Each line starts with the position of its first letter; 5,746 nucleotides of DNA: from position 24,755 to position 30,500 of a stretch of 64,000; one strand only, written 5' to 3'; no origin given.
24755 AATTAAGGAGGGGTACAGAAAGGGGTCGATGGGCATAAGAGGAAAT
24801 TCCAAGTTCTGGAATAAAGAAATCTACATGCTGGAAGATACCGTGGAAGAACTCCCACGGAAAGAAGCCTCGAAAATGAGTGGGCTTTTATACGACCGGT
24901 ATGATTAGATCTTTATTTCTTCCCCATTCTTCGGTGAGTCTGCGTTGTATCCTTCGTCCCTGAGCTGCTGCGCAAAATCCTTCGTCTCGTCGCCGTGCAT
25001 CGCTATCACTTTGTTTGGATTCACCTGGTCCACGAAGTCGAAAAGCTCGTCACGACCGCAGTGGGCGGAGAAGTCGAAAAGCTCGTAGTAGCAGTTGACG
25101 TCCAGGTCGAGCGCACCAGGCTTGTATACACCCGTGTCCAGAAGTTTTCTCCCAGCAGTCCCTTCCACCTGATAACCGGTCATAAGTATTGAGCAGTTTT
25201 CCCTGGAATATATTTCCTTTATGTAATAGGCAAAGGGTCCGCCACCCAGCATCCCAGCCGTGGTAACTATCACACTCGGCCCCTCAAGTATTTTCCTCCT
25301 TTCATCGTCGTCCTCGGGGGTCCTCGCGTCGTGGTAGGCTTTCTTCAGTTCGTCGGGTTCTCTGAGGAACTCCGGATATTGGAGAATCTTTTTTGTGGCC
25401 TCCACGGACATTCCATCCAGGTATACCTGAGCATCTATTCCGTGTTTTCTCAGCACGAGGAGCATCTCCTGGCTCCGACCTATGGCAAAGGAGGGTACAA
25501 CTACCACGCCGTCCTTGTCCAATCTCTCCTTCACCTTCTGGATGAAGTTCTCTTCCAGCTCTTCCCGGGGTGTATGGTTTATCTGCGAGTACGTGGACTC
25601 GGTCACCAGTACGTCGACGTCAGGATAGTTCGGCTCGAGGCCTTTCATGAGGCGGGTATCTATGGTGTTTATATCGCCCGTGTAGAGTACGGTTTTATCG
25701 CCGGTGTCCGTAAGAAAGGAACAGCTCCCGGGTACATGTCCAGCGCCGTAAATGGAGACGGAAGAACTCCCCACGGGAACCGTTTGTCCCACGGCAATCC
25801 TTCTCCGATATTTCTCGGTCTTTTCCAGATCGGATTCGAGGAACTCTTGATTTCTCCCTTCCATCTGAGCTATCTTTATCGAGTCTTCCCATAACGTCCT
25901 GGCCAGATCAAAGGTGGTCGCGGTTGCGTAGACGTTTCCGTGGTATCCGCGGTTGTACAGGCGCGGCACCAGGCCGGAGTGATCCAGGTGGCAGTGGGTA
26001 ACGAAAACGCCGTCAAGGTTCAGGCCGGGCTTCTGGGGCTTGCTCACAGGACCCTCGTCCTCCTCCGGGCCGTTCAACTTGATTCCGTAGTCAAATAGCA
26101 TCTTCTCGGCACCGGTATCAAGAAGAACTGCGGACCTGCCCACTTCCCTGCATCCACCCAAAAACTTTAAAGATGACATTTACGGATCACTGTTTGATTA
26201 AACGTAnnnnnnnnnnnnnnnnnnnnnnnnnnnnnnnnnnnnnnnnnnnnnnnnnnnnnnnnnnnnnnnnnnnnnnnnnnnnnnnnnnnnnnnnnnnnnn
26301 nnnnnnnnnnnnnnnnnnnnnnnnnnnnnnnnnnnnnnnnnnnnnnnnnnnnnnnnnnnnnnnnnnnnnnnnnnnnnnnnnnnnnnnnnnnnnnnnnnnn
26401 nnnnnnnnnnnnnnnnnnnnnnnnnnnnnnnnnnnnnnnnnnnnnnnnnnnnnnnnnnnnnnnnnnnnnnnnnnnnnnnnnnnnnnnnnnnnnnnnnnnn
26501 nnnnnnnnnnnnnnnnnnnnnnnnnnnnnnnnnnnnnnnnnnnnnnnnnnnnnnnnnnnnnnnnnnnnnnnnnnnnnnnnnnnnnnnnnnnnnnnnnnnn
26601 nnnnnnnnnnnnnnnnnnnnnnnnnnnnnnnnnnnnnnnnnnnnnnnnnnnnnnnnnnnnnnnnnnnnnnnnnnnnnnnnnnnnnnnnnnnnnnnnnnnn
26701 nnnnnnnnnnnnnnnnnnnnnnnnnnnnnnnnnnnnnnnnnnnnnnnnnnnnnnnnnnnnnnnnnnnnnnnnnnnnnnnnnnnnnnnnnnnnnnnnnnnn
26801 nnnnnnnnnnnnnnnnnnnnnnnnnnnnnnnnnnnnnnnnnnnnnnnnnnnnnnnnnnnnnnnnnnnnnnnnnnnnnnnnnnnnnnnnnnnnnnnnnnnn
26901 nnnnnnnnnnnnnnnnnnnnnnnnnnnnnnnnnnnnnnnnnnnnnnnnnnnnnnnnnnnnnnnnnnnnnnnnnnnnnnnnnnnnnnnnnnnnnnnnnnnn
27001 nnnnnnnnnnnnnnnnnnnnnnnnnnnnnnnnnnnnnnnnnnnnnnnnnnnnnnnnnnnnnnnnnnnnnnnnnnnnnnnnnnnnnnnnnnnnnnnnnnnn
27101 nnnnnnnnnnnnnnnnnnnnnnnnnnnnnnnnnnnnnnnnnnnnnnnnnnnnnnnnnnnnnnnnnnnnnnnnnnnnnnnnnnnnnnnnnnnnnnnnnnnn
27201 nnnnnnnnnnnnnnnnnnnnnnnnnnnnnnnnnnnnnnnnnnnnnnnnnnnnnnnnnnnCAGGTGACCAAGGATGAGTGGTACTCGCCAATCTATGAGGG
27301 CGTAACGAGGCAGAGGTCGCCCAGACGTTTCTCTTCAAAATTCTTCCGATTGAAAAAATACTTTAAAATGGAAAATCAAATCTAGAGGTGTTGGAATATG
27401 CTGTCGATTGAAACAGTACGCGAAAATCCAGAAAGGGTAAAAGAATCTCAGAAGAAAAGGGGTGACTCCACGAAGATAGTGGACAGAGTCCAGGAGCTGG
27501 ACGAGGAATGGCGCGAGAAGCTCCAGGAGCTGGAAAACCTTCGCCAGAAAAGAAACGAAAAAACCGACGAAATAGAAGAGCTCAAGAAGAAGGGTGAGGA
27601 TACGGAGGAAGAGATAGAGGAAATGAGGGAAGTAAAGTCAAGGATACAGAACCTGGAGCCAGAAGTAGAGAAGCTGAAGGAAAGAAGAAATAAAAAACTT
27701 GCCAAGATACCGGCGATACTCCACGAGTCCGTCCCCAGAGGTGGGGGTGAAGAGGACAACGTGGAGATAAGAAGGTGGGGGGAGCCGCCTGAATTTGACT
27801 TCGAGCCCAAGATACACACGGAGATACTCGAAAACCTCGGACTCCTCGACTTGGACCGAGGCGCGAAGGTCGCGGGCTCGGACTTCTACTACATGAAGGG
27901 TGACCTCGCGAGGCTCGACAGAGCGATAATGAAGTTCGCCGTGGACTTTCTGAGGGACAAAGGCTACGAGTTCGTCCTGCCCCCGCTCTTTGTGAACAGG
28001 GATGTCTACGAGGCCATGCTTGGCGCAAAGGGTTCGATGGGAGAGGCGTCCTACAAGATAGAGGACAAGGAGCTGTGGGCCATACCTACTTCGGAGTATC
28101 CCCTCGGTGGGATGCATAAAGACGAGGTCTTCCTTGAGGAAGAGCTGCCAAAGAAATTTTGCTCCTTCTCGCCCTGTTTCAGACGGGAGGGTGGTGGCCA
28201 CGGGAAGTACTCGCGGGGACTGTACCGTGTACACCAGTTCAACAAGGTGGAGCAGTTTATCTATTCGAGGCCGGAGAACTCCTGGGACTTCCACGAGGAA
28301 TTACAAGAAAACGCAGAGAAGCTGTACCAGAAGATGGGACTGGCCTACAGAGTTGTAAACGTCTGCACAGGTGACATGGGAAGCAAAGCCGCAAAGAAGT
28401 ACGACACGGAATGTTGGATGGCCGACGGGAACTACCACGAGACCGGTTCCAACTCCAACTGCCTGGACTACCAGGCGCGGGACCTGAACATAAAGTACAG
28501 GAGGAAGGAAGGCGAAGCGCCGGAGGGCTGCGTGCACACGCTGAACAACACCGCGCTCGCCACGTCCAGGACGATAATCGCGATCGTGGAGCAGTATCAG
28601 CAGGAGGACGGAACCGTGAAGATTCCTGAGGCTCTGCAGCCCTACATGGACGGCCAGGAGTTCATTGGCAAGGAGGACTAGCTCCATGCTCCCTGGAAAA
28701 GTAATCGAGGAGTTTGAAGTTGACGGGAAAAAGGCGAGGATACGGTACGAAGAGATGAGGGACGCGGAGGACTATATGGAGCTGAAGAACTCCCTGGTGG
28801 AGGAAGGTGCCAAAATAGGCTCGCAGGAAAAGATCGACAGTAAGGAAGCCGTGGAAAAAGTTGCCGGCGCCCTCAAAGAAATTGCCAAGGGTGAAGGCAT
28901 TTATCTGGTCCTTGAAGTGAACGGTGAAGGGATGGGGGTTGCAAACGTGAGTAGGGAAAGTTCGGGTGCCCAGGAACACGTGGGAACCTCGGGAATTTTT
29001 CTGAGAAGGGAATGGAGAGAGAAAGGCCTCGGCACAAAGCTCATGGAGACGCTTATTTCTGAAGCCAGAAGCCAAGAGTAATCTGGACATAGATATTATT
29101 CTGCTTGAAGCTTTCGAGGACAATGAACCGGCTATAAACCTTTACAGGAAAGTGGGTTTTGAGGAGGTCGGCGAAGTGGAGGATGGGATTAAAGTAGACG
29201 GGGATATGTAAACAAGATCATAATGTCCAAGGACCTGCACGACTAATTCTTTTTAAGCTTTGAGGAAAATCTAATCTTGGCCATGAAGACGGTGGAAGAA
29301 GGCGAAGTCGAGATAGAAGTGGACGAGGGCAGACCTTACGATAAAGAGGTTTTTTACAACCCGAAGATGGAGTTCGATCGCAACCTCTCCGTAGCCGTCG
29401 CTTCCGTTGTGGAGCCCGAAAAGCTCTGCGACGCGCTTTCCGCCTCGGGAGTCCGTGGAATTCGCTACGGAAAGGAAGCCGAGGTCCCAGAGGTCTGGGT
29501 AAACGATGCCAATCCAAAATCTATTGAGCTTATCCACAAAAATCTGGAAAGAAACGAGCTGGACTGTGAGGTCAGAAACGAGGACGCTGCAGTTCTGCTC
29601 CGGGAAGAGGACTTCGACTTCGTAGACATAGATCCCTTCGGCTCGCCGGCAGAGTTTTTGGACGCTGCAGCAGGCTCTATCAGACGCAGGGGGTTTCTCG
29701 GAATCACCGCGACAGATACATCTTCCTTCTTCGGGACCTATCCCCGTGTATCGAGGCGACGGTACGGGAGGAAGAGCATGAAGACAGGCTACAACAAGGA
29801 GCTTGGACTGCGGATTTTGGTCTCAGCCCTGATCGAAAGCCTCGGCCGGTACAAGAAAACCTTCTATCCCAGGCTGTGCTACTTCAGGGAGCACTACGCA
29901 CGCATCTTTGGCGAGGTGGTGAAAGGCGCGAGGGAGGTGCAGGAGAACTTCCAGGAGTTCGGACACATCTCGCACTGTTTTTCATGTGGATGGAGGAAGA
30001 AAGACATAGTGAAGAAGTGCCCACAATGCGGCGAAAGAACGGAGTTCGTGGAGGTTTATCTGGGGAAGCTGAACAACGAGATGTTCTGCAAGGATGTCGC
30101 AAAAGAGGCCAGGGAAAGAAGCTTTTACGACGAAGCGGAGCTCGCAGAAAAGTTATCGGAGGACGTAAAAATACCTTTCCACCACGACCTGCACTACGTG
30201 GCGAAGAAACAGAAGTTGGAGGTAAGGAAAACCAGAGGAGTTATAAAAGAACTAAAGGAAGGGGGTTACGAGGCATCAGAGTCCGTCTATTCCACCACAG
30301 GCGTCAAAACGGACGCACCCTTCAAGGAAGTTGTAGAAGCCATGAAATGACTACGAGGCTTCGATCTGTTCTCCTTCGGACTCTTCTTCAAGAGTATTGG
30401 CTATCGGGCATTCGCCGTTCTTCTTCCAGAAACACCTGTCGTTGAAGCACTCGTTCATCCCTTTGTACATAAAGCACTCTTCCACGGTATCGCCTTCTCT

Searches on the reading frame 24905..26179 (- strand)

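Call 83: search_protein_families(library=pfam, proteins=[window:24905-26179:-], max_evalue=0.00001)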
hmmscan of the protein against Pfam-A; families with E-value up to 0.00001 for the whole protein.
window:24905-26179:- (424 aa): 5 families
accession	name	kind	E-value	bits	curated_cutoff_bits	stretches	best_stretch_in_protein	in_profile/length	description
PF10996.14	Beta-Casp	-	5.6e-18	66.1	27.7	1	237-346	2-120/120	Beta-Casp domain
PF00753.33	Lactamase_B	-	4.9e-12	46.6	22.7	1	13-197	4-162/196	Metallo-beta-lactamase superfamily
PF07521.17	RMMBL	-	1.4e-10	41.4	21.6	1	359-414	2-61/63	Zn-dependent metallo-hydrolase RNA specificity domain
PF12706.13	Lactamase_B_2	-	4.1e-08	33.5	27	1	33-198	9-167/200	Beta-lactamase superfamily domain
PF16661.11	Lactamase_B_6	-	1.1e-06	28.6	27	1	25-180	7-172/193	Metallo-beta-lactamase superfamily domain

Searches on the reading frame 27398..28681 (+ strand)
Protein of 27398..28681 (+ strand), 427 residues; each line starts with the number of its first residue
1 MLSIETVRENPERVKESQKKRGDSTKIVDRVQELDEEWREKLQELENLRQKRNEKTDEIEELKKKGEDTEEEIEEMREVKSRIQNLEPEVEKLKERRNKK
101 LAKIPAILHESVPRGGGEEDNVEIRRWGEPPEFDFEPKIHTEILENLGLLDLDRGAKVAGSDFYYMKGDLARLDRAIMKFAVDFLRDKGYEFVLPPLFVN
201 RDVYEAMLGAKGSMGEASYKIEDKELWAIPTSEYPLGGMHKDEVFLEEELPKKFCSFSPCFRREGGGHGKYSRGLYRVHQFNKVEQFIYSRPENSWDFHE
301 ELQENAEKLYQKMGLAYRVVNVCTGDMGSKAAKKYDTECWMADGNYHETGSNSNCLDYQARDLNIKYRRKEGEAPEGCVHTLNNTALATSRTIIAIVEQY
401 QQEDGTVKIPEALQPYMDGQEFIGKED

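Call 83: search_protein_families(library=pfam, proteins=[window:27398-28681:+], max_evalue=0.00001)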
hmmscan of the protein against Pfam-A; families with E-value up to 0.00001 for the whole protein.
window:27398-28681:+ (427 aa): 2 families
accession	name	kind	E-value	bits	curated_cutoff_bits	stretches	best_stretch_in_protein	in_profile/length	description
PF00587.30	tRNA-synt_2b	-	6.6e-36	124.5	29.3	1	220-400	2-179/179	tRNA synthetase class II core domain (G, H, P, S and T)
PF02403.27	Seryl_tRNA_N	-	1.8e-25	89.7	28.2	1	1-107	1-107/108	Seryl-tRNA synthetase N-terminal domain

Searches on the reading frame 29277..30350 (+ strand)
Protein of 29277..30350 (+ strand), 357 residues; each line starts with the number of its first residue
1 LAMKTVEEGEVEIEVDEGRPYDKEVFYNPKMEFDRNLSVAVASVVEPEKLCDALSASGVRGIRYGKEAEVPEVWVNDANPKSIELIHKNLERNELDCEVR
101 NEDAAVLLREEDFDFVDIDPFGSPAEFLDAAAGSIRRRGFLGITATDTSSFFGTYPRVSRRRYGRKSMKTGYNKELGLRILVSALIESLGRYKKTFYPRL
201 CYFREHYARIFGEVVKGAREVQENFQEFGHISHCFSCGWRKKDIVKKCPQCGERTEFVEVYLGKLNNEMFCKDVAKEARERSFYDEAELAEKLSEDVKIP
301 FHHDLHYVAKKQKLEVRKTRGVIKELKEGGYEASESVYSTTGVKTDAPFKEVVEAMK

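Call 83: search_protein_families(library=pfam, proteins=[window:29277-30350:+], max_evalue=0.00001)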
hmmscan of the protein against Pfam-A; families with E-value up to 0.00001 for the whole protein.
window:29277-30350:+ (357 aa): 1 family
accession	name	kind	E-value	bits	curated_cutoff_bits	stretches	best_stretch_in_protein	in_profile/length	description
PF02005.22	TRM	-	3.1e-88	297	27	1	20-357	15-376/376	N2,N2-dimethylguanosine tRNA methyltransferase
